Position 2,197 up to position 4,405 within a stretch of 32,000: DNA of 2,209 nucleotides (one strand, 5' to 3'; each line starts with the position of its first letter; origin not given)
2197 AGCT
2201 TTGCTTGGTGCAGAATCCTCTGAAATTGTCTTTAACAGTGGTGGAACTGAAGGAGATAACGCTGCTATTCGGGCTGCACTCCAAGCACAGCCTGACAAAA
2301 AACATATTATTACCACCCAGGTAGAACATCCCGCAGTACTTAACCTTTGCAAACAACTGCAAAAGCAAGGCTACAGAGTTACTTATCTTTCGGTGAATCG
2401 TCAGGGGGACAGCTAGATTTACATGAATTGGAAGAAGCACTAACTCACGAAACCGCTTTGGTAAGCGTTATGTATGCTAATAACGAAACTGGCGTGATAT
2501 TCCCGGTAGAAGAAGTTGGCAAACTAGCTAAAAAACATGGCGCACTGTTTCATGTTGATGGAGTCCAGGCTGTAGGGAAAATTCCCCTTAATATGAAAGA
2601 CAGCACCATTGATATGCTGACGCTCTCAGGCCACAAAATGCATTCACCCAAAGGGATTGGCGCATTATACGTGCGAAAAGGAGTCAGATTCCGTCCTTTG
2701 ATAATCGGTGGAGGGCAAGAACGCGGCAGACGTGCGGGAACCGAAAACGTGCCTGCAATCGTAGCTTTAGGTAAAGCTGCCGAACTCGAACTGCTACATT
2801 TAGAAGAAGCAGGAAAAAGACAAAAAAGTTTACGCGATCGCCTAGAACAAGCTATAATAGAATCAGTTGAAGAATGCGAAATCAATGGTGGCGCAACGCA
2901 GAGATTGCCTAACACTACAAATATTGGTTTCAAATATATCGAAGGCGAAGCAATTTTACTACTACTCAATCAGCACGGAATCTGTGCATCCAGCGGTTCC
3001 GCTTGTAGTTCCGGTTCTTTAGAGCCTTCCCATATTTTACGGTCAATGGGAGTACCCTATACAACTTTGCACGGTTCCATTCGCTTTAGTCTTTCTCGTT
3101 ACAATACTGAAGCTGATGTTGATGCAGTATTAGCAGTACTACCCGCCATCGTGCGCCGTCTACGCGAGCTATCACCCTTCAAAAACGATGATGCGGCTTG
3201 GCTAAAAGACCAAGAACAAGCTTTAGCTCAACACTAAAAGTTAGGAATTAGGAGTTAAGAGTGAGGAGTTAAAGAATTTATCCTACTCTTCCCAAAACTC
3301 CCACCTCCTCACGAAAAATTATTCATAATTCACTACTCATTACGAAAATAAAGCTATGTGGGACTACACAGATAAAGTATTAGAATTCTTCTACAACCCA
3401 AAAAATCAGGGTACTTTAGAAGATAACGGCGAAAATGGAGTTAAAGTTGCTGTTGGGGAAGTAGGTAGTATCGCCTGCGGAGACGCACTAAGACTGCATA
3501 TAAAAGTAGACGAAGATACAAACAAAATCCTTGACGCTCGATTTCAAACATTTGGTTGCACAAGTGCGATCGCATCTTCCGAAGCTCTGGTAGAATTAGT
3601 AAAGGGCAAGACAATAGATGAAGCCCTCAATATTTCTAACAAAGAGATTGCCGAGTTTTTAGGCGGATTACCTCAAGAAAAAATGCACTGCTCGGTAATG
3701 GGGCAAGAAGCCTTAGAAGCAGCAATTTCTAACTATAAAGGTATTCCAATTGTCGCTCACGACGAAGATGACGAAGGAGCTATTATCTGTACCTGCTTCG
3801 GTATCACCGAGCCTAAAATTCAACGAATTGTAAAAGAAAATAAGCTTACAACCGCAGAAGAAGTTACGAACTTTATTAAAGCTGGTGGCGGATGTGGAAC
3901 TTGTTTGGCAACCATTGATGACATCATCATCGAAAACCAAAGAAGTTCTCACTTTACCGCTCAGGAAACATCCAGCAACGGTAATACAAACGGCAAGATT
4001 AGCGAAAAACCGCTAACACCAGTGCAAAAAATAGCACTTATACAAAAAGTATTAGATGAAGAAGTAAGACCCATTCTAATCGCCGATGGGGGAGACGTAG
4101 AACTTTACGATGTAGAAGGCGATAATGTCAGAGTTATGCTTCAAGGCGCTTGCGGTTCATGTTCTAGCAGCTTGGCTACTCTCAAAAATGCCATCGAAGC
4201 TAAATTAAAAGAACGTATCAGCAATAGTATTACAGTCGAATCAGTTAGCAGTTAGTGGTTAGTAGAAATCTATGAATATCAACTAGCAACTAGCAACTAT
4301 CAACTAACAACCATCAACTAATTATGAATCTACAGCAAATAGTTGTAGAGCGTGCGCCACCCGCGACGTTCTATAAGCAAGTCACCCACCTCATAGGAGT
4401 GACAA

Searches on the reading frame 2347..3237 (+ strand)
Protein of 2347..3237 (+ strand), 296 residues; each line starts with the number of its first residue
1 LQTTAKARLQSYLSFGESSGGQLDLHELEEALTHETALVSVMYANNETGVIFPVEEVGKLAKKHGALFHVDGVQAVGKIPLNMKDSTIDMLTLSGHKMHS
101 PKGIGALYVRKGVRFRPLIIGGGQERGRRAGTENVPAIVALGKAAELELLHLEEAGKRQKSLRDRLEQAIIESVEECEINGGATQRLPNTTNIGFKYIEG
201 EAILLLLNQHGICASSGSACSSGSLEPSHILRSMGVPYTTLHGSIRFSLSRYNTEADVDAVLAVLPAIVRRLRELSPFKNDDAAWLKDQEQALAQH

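Call 7: search_protein_families(library=pfam, proteins=[window:2347-3237:+])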
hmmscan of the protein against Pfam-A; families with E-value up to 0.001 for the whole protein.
window:2347-3237:+ (296 aa): 3 families
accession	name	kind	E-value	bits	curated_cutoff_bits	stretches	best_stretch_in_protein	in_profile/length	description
PF00266.25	Aminotran_5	-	9.7e-62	209.5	21.5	1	19-261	123-371/371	Aminotransferase class-V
PF00155.27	Aminotran_1_2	-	6.2e-05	22.8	19.7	1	17-72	122-186/361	Aminotransferase class I and II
PF01212.27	Beta_elim_lyase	-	0.00013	21.9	27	1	18-98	104-200/288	Beta-eliminating lyase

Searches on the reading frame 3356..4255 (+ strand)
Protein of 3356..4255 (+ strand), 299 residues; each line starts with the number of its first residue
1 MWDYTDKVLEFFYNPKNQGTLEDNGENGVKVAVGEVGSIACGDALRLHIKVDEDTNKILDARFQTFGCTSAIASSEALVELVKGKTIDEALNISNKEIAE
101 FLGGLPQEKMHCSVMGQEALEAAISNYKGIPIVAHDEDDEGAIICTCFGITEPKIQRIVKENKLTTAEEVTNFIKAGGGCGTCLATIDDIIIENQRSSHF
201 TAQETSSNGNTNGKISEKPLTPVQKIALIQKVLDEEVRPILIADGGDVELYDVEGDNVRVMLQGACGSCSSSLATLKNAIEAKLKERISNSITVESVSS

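Call 7: search_protein_families(library=pfam, proteins=[window:3356-4255:+])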
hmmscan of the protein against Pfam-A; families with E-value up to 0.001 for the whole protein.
window:3356-4255:+ (299 aa): 3 families
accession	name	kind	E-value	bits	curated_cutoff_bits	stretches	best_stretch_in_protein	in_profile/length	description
PF01592.21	NifU_N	-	8.6e-53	178.3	22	1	4-130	2-123/127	NifU-like N terminal domain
PF01106.22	NifU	-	5.2e-26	91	27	1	229-295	1-67/67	NifU-like domain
PF04324.20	Fer2_BFD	-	2.1e-16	60.4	26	1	143-193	1-50/50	BFD-like [2Fe-2S] binding domain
